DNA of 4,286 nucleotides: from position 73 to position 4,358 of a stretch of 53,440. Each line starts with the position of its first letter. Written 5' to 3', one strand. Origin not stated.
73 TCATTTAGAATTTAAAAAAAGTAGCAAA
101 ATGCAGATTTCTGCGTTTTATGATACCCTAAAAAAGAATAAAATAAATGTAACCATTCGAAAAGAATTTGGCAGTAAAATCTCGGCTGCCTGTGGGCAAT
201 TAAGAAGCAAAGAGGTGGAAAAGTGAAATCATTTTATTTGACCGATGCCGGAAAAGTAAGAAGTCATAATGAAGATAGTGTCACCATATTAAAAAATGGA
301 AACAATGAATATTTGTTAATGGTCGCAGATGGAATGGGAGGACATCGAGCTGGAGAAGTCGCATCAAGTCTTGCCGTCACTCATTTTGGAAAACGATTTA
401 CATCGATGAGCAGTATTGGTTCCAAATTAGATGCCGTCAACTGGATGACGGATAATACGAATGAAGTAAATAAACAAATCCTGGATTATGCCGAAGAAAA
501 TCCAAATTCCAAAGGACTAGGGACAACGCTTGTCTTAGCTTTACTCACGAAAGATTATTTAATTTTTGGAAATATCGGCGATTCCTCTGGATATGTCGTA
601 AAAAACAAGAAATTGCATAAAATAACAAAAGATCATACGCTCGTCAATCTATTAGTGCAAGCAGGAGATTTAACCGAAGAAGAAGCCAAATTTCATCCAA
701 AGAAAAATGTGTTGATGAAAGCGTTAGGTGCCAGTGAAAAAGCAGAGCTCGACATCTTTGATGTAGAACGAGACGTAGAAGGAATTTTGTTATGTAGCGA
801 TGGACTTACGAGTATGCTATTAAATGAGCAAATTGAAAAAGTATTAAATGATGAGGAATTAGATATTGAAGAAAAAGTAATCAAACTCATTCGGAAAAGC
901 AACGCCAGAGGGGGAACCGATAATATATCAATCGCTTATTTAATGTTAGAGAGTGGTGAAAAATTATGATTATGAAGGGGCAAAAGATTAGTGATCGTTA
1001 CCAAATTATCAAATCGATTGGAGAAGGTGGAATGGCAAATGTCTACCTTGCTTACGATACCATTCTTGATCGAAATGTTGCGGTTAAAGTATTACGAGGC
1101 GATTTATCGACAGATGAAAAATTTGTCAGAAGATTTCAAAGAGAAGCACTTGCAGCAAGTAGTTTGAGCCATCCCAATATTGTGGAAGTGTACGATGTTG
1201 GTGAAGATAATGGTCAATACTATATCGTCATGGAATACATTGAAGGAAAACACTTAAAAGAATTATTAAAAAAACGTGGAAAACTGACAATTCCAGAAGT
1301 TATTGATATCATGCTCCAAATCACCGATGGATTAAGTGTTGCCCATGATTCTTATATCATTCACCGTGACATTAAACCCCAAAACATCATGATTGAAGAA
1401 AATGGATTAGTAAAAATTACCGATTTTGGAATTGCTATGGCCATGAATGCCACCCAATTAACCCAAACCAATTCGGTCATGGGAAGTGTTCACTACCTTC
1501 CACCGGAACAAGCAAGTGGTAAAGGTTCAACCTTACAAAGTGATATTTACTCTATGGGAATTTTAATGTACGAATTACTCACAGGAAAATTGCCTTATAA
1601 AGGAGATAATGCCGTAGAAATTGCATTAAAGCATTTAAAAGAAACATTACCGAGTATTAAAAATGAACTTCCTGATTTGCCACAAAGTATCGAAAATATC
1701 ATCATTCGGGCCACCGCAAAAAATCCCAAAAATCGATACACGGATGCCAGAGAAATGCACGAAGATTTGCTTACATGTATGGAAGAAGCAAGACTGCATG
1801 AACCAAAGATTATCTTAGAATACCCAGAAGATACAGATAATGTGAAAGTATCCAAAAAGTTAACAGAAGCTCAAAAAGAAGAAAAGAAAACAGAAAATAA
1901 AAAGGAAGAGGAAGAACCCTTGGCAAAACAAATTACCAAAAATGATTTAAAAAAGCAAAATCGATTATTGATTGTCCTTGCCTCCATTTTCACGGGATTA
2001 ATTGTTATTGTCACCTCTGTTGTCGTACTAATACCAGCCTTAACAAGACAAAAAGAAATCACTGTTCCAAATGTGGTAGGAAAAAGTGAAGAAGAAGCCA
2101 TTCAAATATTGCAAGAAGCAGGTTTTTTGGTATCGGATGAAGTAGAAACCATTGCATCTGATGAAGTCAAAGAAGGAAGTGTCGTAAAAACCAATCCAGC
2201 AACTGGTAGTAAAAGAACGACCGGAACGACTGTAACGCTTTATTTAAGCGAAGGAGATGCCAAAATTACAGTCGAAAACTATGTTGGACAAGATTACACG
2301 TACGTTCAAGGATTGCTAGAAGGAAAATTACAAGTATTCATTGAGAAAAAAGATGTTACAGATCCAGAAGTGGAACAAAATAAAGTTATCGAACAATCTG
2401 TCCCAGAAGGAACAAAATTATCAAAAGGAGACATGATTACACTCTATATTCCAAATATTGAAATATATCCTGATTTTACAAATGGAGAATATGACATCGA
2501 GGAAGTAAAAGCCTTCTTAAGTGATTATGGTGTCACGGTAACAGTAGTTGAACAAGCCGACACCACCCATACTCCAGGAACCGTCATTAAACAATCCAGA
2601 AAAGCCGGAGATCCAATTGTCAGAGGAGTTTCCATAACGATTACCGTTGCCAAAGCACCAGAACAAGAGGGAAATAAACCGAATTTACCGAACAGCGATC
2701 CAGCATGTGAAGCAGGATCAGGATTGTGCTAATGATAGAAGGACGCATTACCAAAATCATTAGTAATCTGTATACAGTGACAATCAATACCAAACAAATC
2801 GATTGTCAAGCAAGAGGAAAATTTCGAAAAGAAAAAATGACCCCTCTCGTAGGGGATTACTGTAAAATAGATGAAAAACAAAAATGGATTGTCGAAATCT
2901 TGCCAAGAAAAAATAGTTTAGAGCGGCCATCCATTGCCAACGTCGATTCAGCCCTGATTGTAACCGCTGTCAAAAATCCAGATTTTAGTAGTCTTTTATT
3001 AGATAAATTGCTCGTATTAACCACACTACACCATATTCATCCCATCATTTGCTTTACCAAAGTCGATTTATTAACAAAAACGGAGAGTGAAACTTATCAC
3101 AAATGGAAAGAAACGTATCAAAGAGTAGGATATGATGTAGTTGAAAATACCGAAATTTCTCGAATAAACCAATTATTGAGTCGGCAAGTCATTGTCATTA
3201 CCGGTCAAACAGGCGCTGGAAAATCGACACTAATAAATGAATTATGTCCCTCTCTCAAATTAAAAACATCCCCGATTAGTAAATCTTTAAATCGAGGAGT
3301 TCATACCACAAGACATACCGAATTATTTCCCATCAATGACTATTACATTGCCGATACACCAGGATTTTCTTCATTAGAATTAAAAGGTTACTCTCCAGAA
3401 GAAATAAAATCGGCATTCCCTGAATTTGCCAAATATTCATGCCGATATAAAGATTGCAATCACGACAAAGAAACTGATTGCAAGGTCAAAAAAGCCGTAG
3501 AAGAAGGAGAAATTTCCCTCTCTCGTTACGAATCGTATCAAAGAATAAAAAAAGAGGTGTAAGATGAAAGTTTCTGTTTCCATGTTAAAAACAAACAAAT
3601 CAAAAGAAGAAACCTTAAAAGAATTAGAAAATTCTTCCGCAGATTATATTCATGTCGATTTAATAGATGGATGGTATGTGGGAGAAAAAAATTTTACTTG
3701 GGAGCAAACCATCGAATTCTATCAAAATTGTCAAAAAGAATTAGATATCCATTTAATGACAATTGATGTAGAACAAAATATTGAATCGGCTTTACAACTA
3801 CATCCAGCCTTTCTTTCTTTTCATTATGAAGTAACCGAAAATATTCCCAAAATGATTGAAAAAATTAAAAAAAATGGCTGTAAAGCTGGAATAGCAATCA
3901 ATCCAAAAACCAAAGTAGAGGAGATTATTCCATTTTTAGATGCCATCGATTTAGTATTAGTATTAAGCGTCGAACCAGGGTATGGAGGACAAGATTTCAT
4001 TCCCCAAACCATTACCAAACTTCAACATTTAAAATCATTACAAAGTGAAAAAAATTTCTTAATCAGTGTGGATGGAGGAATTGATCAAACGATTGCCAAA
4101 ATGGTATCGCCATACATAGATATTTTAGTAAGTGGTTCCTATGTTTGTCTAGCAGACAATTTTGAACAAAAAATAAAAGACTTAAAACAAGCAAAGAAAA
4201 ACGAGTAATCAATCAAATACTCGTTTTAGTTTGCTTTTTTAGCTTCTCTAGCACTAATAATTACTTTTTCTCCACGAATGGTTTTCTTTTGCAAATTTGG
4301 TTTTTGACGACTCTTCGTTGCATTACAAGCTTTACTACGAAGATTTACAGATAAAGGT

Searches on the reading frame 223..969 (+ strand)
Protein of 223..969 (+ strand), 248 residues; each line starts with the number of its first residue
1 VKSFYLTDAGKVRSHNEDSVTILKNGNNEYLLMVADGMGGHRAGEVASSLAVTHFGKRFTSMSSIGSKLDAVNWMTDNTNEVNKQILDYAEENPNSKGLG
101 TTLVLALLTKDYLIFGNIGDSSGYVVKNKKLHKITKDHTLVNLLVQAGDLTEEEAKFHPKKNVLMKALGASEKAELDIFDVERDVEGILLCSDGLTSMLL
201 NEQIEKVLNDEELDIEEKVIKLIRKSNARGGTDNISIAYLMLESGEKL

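Call 16: search_protein_families(library=pfam, proteins=[window:223-969:+], max_evalue=0.00001)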
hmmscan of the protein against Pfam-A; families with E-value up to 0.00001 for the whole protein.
window:223-969:+ (248 aa): 2 families
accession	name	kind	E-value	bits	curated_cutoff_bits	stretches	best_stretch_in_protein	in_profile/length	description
PF13672.11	PP2C_2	-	8.1e-19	68.4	24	1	13-203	9-182/209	Protein phosphatase 2C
PF00481.26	PP2C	-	1.6e-11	44.8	20.3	1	12-140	11-142/255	Protein phosphatase 2C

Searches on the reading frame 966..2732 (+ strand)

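Call 16: search_protein_families(library=pfam, proteins=[window:966-2732:+], max_evalue=0.00001)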
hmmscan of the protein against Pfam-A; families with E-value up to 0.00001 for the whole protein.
window:966-2732:+ (588 aa): 4 families
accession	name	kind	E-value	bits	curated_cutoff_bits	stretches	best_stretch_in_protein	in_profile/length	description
PF00069.31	Pkinase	-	1.5e-58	198.8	31.7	1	12-264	1-257/263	Protein kinase domain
PF07714.23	PK_Tyr_Ser-Thr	-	1.3e-44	152.8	23.1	1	13-259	2-250/258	Protein tyrosine and serine/threonine kinase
PF03793.24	PASTA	-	2.4e-36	123.9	23.2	3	365-428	1-63/64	PASTA domain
PF03109.22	ABC1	-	9.4e-07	28.7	22.9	0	82-163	140-220/244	ABC1 atypical kinase-like domain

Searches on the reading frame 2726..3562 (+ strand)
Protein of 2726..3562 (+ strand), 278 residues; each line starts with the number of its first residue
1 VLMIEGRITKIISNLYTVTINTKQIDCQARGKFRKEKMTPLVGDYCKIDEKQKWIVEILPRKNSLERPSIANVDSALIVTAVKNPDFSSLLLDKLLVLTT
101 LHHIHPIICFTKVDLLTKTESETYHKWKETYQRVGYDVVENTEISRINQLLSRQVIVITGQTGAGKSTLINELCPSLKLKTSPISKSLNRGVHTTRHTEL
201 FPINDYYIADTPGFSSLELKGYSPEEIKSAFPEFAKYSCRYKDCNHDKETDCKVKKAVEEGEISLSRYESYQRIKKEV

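Call 16: search_protein_families(library=pfam, proteins=[window:2726-3562:+], max_evalue=0.00001)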
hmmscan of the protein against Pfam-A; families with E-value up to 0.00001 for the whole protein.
window:2726-3562:+ (278 aa): 3 families
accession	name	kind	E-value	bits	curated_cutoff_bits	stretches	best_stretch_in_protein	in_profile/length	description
PF03193.22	RsgA_GTPase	-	6.3e-51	173.1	30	1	58-219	1-173/174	RsgA GTPase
PF16745.11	RsgA_N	-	1.7e-14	53.7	27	1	5-52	1-48/54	RsgA N-terminal domain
PF01926.29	MMR_HSR1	-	1.8e-08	34.9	21.9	1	156-220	2-59/113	50S ribosome-binding GTPase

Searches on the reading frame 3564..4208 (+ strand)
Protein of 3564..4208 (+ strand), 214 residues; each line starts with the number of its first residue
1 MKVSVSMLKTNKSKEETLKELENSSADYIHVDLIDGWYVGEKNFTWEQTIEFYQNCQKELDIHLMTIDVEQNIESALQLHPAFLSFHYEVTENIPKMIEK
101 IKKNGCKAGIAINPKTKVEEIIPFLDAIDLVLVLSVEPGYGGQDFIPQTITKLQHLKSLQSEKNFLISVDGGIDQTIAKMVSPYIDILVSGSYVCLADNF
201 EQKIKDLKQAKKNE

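Call 16: search_protein_families(library=pfam, proteins=[window:3564-4208:+], max_evalue=0.00001)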
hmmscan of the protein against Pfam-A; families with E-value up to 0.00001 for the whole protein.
window:3564-4208:+ (214 aa): 1 family
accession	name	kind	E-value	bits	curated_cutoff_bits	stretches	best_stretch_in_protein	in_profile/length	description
PF00834.25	Ribul_P_3_epim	-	8.2e-47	159.6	21.1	1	3-194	2-197/198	Ribulose-phosphate 3 epimerase family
